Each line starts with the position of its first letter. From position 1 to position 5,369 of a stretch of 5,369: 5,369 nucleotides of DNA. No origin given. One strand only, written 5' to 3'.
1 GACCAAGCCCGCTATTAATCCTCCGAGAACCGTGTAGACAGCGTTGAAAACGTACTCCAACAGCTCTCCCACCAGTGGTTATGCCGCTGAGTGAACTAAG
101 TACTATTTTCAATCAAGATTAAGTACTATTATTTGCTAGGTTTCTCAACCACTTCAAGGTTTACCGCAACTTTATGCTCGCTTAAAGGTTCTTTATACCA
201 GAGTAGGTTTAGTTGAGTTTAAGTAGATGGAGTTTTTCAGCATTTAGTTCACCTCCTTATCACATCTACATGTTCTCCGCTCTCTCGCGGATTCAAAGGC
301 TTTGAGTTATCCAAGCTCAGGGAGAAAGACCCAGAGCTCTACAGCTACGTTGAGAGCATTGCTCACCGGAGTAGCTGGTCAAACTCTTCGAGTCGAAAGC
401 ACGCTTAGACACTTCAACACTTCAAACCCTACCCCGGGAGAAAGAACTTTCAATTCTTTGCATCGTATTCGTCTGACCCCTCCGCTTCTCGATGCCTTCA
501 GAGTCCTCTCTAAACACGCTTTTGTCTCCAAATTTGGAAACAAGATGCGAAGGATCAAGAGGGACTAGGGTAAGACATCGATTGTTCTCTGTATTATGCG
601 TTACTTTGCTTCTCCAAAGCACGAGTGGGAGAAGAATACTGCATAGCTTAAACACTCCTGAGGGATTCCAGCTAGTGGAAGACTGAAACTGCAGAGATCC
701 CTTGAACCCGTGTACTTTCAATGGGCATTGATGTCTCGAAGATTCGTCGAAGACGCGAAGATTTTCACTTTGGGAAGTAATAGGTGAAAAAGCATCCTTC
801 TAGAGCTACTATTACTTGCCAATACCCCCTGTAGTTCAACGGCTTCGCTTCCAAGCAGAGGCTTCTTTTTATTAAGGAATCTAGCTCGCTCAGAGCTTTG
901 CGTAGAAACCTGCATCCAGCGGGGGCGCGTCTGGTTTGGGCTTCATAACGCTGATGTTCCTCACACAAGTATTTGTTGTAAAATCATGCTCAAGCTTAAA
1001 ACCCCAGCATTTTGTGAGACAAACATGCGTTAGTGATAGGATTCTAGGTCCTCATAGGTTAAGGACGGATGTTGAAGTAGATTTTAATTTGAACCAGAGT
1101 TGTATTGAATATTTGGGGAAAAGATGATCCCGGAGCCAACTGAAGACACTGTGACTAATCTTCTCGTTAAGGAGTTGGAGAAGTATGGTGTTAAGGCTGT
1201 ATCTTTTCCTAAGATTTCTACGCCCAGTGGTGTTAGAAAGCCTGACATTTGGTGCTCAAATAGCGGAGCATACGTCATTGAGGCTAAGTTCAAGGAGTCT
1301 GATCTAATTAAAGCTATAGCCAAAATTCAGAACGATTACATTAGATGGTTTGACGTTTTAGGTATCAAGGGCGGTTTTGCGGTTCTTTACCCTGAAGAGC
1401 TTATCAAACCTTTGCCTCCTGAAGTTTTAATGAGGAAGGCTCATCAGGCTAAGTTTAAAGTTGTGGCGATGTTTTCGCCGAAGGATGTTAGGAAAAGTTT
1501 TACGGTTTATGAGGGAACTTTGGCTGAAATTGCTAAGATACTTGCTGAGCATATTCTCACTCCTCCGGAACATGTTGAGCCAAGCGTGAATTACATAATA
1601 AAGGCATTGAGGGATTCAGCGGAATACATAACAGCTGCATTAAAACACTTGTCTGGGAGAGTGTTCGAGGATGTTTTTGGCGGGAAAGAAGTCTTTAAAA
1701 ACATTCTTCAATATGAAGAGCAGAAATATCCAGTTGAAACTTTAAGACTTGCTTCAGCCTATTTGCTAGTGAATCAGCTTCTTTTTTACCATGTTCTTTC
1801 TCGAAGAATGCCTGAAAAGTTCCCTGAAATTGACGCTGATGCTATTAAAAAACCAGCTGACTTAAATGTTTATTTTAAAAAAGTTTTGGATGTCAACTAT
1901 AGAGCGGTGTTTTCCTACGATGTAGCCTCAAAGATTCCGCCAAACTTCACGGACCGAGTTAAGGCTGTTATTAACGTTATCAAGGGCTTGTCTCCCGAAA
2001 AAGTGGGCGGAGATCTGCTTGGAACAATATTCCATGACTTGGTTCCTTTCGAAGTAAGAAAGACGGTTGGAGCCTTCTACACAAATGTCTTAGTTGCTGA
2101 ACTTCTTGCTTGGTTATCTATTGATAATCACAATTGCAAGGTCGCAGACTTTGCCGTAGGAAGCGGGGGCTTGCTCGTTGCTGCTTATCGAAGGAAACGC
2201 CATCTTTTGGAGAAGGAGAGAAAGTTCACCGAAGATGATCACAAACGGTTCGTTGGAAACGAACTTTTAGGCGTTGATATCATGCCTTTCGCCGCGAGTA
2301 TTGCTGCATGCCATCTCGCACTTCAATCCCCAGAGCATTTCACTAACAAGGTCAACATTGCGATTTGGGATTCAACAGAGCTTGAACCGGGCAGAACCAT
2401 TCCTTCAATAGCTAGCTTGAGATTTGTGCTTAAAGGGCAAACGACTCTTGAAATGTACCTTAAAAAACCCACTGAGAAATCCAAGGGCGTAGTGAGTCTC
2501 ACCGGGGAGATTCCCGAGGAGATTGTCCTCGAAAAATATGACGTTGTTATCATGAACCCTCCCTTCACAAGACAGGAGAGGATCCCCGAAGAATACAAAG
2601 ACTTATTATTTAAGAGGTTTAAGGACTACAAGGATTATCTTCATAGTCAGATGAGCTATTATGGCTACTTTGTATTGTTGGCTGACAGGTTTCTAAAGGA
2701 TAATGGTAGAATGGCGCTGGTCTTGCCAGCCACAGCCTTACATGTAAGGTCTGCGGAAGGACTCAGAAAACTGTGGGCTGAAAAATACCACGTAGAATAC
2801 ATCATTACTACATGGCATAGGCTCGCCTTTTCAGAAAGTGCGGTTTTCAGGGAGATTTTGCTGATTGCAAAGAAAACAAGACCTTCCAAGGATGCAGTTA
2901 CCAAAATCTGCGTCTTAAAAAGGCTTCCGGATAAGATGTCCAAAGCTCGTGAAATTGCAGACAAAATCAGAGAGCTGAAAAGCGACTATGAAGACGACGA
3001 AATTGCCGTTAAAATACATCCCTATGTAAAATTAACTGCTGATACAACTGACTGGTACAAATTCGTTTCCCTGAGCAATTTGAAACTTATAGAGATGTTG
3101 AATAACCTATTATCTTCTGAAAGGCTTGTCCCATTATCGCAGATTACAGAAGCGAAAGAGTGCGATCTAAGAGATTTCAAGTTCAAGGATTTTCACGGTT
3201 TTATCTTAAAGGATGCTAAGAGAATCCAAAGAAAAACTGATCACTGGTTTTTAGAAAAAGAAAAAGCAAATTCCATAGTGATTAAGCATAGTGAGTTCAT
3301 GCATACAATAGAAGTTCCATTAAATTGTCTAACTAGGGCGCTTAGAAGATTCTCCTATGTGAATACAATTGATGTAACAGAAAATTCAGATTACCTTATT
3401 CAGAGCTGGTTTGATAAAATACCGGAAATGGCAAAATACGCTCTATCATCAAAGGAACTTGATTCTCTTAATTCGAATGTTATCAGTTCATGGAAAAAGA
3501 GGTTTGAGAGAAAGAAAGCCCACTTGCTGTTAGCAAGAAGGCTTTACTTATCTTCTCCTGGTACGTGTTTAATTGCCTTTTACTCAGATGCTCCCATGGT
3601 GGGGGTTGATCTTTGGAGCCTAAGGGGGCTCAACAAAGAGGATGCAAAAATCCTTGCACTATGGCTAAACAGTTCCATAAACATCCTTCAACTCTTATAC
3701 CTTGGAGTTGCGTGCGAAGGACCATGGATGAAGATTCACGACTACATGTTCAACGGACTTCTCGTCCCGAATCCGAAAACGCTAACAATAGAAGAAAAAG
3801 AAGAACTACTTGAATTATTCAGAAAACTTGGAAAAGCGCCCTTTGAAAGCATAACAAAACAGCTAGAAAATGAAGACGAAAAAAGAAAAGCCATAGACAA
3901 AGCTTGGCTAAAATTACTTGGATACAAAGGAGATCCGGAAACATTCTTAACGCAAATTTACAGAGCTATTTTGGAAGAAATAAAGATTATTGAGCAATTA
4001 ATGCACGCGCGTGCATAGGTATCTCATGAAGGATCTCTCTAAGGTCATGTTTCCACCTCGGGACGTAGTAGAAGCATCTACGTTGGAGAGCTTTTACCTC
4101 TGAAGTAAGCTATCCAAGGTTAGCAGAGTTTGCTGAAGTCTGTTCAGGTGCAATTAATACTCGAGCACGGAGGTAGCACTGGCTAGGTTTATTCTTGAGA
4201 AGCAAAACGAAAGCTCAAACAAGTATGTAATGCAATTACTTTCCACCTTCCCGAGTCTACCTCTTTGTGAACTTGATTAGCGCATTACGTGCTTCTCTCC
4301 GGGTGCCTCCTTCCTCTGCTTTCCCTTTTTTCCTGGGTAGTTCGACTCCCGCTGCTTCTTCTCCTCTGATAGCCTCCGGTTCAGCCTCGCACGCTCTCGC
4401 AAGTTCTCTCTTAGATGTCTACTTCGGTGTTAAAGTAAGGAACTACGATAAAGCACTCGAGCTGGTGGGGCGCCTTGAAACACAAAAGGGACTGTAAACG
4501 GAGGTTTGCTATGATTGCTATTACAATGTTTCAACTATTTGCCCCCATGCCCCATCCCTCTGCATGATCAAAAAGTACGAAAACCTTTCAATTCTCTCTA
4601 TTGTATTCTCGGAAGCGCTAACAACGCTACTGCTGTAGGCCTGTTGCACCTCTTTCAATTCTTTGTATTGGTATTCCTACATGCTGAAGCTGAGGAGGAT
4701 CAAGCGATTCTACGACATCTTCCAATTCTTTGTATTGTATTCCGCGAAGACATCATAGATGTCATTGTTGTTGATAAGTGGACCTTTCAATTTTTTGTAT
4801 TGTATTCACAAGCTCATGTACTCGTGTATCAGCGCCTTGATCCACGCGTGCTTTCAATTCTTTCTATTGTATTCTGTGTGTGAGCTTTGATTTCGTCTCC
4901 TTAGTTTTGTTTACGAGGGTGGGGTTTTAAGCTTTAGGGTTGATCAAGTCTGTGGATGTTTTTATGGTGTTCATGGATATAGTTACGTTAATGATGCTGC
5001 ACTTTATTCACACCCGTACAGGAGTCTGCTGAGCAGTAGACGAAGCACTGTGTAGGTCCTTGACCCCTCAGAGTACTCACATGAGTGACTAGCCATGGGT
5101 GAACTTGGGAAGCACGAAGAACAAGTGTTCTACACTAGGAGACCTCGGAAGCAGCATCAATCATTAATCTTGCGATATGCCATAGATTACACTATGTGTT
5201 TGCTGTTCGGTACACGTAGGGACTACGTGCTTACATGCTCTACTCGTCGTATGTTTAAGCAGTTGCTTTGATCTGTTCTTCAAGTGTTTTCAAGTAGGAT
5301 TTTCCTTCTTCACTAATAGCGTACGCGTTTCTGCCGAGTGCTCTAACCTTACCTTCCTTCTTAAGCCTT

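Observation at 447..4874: An intact Type IIG R-M gene sits between same-orientation CRISPR repeats, like a 4.1-kb 'giant spacer'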

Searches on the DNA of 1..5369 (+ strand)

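Call 6: search_rna_families(source=window, threshold=evalue, max_evalue=1)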
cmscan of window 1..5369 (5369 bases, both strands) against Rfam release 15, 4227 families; matches with E-value up to 1: 0.
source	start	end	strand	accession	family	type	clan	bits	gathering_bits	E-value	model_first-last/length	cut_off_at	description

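Call 45: search_dna_similar(query=window:4585-4874:+, collection=phages, mode=distant, max_evalue=1, max_rows=15)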
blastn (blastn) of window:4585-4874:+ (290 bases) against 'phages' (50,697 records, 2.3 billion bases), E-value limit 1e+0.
Records with a match: 1; places in all: 1; records where one place covers at least 80% of the query: 0.
Best place of each record, by identity: 80-90% 1.
By first word of the organism name: Streptococcus 1.
By host as written in the record: Streptococcus suis 89/1591 1.
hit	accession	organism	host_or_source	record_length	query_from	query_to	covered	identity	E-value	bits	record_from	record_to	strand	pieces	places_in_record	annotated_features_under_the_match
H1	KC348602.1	Streptococcus phage phi891591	Streptococcus suis 89/1591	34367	161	191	11%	87.1%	1e+0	39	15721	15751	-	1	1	putative phage terminase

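Call 46: search_dna_similar(query=window:1-5369:+, collection=plasmids, mode=distant, max_evalue=0.001, max_rows=15)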
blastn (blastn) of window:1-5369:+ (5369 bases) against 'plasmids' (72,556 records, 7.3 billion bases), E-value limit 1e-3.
No match.

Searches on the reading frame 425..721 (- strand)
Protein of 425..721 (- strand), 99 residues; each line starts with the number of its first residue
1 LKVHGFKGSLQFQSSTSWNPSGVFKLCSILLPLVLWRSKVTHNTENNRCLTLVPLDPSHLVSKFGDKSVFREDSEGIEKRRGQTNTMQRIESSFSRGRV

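Call 48: search_protein_families(library=pfam, proteins=[window:425-721:-], max_evalue=1)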
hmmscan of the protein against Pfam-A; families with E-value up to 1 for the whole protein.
window:425-721:- (99 aa): 0 families

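Call 65: find_encoding_contigs(protein=window:425-721:-, flank=10000, max_places=10)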
Protein window:425-721:- (99 aa): no gene with exactly this product is on record in the collection.

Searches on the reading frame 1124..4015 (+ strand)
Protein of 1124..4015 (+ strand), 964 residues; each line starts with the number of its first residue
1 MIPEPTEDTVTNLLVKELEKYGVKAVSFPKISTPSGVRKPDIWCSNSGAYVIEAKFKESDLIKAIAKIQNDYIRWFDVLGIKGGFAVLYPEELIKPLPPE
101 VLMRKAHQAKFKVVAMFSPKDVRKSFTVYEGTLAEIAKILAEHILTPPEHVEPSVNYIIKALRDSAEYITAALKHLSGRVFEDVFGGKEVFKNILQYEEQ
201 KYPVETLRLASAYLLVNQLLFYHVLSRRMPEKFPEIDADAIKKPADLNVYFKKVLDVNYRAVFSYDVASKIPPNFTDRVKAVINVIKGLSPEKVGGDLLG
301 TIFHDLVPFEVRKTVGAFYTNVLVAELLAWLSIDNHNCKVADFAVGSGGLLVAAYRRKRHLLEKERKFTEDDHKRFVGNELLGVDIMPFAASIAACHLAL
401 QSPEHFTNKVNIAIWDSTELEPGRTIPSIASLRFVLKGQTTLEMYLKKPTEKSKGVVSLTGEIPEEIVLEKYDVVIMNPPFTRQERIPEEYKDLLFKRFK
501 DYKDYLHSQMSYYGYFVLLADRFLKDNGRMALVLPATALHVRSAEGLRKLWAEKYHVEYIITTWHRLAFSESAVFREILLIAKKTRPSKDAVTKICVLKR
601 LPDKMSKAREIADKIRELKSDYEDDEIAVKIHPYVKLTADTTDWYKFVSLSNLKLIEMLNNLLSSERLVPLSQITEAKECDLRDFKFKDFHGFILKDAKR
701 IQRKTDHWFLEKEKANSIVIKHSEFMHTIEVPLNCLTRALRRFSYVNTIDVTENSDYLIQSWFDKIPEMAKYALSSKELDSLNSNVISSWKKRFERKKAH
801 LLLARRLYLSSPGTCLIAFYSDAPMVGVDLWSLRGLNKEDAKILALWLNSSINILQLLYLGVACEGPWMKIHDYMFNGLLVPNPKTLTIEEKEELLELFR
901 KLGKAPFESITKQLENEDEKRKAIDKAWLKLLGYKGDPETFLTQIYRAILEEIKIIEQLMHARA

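Call 5: search_protein_families(library=pfam, proteins=[window:1124-4015:+], max_evalue=0.01)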
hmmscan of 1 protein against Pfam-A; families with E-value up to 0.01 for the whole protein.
window:1124-4015:+ (964 aa): 4 families
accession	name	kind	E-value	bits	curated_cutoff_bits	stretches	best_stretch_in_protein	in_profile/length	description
PF07669.17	Eco57I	-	7e-19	69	25.3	1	379-563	1-165/171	Eco57I restriction-modification methylase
PF02384.22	N6_Mtase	-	5.7e-16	59.2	20.4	1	310-610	20-259/311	N-6 DNA Methylase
PF20473.4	MmeI_Mtase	-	1.5e-07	31.3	27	1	336-575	19-242/259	MmeI, DNA-methyltransferase domain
PF05175.20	MTS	-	0.0069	16.5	23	0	462-496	89-123/170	Methyltransferase small domain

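Call 14: find_encoding_contigs(protein=window:1124-4015:+, flank=10000, max_places=10)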
Protein window:1124-4015:+ (964 aa): no gene with exactly this product is on record in the collection.

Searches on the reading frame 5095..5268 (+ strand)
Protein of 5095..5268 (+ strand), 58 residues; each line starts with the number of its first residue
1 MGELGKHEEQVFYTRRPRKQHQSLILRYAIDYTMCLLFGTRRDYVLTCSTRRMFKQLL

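Call 48: search_protein_families(library=pfam, proteins=[window:5095-5268:+], max_evalue=1)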
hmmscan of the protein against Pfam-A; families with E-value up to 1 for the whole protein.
window:5095-5268:+ (58 aa): 0 families

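Call 64: find_encoding_contigs(protein=window:5095-5268:+, flank=10000, max_places=10)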
Protein window:5095-5268:+ (58 aa): no gene with exactly this product is on record in the collection.

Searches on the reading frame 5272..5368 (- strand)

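Call 48: search_protein_families(library=pfam, proteins=[window:5272-5368:-], max_evalue=1)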
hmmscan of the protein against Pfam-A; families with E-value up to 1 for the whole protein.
window:5272-5368:- (32 aa): 3 families
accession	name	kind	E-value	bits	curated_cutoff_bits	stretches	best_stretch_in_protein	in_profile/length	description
PF14338.12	Mrr_N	-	0.14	12.8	29.5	1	2-27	61-86/87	Mrr N-terminal domain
PF20217.3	DUF6577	-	0.15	12.2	27.8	1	1-31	8-37/204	Family of unknown function (DUF6577)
PF14147.11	Spore_YhaL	-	0.17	12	27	1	17-31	33-47/52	Sporulation protein YhaL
